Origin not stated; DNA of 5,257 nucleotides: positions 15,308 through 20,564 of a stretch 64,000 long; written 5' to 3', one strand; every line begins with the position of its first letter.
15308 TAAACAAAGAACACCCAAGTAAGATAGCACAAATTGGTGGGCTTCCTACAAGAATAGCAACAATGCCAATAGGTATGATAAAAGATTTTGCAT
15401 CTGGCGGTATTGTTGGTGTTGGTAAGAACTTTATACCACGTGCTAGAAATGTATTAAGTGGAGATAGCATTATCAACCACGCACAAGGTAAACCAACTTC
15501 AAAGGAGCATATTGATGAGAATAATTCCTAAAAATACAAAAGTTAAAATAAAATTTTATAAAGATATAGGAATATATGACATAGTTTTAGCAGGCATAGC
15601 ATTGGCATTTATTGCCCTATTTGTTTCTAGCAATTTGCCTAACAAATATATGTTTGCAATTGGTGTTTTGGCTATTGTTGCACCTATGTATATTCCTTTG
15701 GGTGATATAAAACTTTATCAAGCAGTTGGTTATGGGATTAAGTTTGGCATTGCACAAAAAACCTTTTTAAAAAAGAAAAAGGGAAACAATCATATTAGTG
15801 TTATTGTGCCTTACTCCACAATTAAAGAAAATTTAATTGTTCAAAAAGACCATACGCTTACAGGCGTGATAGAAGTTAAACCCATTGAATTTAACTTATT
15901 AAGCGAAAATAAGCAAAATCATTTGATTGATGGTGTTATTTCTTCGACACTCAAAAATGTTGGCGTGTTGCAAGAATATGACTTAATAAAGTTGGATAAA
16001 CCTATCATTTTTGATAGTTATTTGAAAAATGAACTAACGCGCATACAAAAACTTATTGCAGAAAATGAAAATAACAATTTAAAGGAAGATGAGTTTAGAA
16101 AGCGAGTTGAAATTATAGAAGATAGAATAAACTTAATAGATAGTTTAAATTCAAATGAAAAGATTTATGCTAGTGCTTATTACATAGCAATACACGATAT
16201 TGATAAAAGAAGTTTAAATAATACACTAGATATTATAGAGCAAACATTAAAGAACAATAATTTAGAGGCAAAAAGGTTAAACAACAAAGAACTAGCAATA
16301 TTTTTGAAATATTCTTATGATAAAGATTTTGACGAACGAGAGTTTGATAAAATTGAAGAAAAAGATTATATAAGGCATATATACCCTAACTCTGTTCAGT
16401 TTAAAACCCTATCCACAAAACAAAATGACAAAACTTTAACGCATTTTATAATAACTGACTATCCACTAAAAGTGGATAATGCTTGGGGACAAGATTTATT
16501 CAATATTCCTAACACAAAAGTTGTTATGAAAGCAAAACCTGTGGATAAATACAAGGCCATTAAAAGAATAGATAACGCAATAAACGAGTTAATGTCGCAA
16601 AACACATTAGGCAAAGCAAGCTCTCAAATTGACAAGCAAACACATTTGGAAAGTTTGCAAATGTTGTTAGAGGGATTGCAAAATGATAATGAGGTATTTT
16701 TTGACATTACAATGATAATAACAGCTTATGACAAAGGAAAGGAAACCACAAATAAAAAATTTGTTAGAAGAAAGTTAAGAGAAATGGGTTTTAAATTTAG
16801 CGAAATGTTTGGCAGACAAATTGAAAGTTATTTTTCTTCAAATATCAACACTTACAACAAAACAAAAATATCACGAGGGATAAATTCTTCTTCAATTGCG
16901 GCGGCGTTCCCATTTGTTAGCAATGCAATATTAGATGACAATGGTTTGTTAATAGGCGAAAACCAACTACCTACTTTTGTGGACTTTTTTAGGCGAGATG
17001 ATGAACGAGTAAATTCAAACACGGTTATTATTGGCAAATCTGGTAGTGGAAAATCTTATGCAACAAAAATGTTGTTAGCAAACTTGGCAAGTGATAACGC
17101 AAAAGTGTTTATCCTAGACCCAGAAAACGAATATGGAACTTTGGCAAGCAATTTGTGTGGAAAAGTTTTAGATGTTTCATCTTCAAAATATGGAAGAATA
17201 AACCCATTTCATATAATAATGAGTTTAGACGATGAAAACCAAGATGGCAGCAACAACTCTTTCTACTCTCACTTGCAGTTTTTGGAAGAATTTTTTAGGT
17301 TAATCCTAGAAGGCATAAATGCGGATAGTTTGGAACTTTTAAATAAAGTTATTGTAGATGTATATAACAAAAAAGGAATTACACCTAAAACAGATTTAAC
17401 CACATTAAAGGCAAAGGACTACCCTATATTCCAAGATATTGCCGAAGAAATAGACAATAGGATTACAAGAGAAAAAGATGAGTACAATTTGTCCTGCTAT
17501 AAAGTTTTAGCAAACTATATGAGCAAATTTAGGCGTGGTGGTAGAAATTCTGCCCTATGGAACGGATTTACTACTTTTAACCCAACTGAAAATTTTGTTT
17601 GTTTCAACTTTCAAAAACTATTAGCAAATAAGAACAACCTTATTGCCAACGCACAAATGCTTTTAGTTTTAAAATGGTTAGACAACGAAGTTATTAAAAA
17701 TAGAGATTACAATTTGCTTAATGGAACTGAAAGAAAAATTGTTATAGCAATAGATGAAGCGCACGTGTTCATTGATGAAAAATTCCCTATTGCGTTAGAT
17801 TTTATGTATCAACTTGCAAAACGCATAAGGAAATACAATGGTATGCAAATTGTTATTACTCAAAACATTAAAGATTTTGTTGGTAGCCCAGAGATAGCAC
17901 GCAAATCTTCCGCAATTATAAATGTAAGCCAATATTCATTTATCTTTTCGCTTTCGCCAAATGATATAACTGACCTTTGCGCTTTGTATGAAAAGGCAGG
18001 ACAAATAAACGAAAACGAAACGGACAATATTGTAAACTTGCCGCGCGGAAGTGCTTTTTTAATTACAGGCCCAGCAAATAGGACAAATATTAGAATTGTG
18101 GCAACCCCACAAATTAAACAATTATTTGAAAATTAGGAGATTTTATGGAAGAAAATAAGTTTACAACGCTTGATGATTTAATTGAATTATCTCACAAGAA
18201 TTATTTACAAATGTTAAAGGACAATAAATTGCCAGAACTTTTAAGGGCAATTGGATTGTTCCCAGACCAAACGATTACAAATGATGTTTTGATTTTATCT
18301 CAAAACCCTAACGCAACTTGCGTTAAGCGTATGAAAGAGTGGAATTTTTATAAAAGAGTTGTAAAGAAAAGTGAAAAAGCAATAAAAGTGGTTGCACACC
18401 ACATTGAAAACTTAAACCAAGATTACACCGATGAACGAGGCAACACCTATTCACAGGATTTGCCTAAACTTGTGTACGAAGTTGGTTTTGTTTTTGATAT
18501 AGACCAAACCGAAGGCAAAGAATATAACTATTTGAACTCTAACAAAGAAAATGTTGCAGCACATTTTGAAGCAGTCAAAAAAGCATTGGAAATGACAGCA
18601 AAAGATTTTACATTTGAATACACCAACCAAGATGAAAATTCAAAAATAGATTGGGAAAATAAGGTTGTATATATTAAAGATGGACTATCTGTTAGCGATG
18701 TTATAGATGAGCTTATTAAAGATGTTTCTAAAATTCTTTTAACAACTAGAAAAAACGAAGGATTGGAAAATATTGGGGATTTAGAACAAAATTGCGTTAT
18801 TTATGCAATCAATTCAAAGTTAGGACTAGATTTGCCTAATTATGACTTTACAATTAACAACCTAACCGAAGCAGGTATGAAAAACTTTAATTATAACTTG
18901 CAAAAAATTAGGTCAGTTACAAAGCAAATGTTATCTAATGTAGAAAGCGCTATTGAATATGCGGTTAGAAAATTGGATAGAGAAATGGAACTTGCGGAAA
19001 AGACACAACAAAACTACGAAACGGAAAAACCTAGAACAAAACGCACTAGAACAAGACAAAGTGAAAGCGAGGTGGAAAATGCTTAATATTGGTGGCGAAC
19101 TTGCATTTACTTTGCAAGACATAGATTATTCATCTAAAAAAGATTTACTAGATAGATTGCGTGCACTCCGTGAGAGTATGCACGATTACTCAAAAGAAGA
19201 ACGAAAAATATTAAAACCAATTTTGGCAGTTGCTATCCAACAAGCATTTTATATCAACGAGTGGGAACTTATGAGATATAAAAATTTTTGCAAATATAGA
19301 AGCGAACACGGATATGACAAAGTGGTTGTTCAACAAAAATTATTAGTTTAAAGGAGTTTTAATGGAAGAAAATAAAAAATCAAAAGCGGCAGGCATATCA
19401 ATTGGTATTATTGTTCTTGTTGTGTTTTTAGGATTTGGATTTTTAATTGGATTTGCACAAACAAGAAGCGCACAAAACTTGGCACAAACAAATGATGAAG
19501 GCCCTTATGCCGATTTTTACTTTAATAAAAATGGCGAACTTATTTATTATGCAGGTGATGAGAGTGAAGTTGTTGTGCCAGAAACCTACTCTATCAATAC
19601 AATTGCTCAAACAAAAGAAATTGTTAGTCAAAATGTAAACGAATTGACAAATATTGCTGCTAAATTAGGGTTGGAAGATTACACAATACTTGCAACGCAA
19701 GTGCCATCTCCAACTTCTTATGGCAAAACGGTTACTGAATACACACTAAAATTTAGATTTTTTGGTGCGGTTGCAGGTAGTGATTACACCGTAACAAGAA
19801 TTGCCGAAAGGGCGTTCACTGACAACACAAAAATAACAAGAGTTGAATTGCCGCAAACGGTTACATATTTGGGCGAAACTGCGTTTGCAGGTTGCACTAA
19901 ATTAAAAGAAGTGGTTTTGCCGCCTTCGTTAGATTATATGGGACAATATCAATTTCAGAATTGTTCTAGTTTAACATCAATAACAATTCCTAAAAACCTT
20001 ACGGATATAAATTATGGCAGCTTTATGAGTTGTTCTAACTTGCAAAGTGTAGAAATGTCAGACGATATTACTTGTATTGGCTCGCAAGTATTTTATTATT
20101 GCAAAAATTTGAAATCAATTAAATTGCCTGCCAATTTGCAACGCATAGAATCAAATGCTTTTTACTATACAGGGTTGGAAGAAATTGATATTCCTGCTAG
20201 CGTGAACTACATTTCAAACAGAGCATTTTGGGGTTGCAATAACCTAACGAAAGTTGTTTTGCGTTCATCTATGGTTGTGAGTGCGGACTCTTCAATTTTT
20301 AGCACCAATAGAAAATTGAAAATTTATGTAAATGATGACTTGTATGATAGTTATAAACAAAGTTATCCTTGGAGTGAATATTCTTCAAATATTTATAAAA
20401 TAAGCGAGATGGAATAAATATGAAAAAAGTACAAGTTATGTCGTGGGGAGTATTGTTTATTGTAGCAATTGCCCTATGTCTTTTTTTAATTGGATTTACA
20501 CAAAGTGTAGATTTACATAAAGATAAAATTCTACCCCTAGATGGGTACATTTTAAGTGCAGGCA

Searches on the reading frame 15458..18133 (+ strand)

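Call 84: search_protein_families(library=pfam, proteins=[window:15458-18133:+], max_evalue=0.0001)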
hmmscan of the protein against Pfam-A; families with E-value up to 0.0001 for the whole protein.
window:15458-18133:+ (892 aa): 4 families
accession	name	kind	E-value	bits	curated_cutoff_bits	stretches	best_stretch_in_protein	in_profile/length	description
PF19044.6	P-loop_TraG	-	2.4e-16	59.8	25.8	1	507-829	14-315/413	TraG P-loop domain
PF01935.23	DUF87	-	1.1e-11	45.7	23.2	1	520-616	24-123/220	Helicase HerA, central domain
PF12846.13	AAA_10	-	3.9e-08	33.2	27.5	1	518-569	20-69/362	AAA-like domain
PF13401.12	AAA_22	-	3.4e-05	24.6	27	0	520-564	6-52/130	AAA domain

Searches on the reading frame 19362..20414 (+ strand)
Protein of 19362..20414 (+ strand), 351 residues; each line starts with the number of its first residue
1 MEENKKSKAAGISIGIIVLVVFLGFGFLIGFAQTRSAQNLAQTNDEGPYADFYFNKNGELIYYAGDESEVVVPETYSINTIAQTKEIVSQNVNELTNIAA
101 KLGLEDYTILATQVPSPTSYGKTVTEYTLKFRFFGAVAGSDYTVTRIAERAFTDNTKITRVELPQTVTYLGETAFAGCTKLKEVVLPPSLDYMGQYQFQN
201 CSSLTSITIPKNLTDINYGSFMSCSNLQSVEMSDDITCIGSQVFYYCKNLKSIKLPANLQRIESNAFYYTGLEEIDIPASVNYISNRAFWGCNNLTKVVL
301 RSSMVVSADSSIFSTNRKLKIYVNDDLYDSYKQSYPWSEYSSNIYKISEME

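Call 84: search_protein_families(library=pfam, proteins=[window:19362-20414:+], max_evalue=0.0001)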
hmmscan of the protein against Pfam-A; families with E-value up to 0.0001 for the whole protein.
window:19362-20414:+ (351 aa): 2 families
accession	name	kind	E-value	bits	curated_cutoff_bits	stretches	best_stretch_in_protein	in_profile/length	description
PF13306.12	LRR_5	-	5.2e-49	165.8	27.7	2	214-325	1-110/127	BspA type Leucine rich repeat region (6 copies)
PF13855.12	LRR_8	-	3.3e-10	40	27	0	193-233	16-57/61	Leucine rich repeat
